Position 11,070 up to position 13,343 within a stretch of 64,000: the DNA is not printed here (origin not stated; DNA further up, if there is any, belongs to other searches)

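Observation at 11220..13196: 658-aa secreted protein with an extreme Gly/Trp/Cys low-complexity core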

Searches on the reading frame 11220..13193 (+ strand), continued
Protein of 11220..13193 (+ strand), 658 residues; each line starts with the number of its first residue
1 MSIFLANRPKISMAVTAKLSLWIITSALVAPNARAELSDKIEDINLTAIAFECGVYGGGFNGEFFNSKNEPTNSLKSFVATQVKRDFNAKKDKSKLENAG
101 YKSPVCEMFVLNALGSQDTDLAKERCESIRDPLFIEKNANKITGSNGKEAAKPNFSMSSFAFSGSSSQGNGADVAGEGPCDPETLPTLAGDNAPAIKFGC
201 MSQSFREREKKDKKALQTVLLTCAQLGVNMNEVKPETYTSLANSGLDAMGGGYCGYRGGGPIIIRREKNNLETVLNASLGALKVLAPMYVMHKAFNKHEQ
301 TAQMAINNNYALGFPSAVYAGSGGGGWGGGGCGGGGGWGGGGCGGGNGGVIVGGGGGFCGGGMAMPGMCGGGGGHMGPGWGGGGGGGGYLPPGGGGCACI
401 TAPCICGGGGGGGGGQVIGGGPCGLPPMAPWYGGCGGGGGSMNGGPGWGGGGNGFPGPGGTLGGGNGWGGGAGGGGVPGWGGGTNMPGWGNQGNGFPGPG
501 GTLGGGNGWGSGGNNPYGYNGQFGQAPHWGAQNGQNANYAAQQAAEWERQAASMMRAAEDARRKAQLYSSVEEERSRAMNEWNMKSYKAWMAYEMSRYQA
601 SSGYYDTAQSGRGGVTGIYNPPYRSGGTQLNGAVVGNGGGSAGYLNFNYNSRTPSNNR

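Call 48: search_solved_structures(query=A1, max_evalue=1)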
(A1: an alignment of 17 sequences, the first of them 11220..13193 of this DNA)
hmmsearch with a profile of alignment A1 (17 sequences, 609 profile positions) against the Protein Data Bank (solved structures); distinct sequences matched with E-value up to 1: 0.

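Call 50: list_cluster_members(proteins=[P0045, P0048, P0052, P0053, P0050, P0051, P0047, P0040, P0034, P0030])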
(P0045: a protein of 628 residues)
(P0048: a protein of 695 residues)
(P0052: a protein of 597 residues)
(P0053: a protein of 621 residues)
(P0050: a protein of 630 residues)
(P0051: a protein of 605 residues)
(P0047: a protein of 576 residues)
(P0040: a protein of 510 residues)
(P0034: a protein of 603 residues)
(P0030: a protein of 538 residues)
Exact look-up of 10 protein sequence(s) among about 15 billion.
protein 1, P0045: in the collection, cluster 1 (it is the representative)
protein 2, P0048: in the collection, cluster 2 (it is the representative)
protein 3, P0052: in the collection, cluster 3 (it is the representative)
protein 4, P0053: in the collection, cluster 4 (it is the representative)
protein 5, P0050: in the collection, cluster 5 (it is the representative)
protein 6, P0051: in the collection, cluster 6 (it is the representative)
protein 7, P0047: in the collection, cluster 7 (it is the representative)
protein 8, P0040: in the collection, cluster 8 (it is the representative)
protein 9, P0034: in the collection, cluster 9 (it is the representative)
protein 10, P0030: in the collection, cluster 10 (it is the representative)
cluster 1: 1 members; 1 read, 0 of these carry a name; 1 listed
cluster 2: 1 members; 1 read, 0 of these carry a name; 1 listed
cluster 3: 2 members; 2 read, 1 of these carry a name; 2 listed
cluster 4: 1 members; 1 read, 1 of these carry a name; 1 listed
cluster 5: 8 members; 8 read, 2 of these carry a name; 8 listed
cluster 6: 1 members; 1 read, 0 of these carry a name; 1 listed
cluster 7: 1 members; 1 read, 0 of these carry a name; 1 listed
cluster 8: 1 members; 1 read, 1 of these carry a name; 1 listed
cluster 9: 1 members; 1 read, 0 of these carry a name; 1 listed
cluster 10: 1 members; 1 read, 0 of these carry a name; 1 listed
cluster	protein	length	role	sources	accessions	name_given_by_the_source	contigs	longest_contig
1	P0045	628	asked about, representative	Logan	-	-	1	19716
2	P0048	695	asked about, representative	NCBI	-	-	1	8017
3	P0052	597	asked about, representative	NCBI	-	-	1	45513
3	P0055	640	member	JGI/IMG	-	hypothetical protein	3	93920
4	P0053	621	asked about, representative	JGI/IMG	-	hypothetical protein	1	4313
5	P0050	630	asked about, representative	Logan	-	-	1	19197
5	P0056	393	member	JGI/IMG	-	hypothetical protein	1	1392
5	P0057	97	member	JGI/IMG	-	hypothetical protein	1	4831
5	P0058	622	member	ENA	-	-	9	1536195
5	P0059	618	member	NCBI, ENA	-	-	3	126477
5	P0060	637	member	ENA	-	-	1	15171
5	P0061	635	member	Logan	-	-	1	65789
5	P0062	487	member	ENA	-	-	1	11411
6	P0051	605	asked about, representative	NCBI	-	-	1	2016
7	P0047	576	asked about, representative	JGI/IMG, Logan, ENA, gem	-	-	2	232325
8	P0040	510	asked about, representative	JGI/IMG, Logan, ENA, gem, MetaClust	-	\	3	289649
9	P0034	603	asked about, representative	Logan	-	-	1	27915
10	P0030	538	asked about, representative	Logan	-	-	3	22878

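Call 51: find_encoding_contigs(protein=P0047, flank=6000, max_places=1)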
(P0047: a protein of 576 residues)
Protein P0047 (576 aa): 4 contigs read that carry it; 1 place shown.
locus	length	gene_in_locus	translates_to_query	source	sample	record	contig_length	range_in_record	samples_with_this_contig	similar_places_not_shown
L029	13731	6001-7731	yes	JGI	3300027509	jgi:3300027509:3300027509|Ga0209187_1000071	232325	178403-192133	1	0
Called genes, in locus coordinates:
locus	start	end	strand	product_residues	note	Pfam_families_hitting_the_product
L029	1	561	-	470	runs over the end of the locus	PF00890:FAD_binding_2 (weak), PF01134:GIDA (faint), PF01262:AlaDh_PNT_C (faint), PF07992:Pyr_redox_2, PF12831:FAD_oxidored, PF13738:Pyr_redox_3, PF00070:Pyr_redox, PF02852:Pyr_redox_dim, +4 more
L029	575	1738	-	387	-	PF00364:Biotin_lipoyl, PF00198:2-oxoacid_dh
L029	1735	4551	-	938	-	PF16078:2-oxogl_dehyd_N, PF00676:E1_dh, PF02779:Transket_pyr, PF16870:OxoGdeHyase_C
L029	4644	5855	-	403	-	-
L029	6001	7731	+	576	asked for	-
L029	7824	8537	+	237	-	-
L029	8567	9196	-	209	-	-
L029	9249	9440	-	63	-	-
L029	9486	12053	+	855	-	PF01624:MutS_I, PF05192:MutS_III (weak), PF05190:MutS_IV, PF00488:MutS_V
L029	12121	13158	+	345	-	PF00022:Actin (weak), PF06723:MreB_Mbl, PF11104:PilM_2 (faint), PF00012:HSP70, PF14450:FtsA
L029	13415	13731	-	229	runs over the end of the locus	-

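Call 52: find_encoding_contigs(protein=P0052, flank=6000, max_places=1)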
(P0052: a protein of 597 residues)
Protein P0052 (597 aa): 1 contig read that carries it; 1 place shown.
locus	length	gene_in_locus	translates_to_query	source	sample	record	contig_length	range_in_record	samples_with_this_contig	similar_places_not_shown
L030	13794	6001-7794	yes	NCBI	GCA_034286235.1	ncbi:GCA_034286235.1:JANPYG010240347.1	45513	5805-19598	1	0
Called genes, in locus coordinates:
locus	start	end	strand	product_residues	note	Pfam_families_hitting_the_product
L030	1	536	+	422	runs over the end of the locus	-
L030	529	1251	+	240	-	-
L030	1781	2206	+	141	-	-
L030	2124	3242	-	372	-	PF13191:AAA_16 (faint), PF00437:T2SSE, PF12775:AAA_7 (faint)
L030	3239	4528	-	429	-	PF00263:Secretin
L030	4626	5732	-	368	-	PF00072:Response_reg, PF00512:HisKA, PF02518:HATPase_c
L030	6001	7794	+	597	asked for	-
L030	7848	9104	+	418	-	PF07969:Amidohydro_3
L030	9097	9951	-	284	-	-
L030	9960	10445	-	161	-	-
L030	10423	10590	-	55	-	-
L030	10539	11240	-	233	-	-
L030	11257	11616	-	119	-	-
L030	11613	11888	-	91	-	PF04964:Flp_Fap (weak)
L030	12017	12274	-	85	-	-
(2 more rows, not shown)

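Call 65: find_related_loci(query=A3, collection=genome_contigs, flank=6000)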
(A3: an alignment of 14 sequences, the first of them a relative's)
Query A3 (585 aa) in genome_contigs; peptide patterns used: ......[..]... (x = any residue, [..] = any of these).
9 stretches matched a pattern; 1 encode a relative of the query (tblastn E <= 1e-3); 1 distinct loci.
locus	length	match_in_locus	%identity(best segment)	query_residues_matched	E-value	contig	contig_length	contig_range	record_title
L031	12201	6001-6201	48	338-428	4e-8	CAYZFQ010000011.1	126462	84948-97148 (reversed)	MAG TPA_asm: uncultured Bacteriovoracaceae bacterium isolate SRP296810_co1_92 genome assembly, contig: NODE_124_length_1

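Call 82: find_related_loci(query=P0011, collection=genome_contigs, flank=3000)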
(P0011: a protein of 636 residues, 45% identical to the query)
Query P0011 (636 aa) in genome_contigs; peptide patterns used: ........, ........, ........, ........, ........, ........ (x = any residue, [..] = any of these).
30 stretches matched a pattern; 4 encode a relative of the query (tblastn E <= 1e-3); 4 distinct loci.
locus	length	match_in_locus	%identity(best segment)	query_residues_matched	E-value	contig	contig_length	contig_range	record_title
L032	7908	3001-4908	100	1-636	0e+0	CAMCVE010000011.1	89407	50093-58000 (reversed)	MAG: Bacteriovorax stolpii isolate ME-21oct19-152 genome assembly, contig: ME-21oct19-C293, whole genome shotgun sequenc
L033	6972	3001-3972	52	1-324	4e-101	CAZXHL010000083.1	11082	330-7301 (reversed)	MAG TPA_asm: uncultured Bacteriovorax sp. isolate SRP118108_co1_485 genome assembly, contig: NODE_5752_length_11082_cov_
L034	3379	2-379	72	500-635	5e-32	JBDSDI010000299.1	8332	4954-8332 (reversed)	MAG: Bdellovibrionota bacterium isolate cluster1_bin.178 k127_13474249, whole genome shotgun sequence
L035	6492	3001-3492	58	480-632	3e-26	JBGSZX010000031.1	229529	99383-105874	MAG: Bdellovibrionota bacterium isolate JTS-AC59 k141_1701459, whole genome shotgun sequence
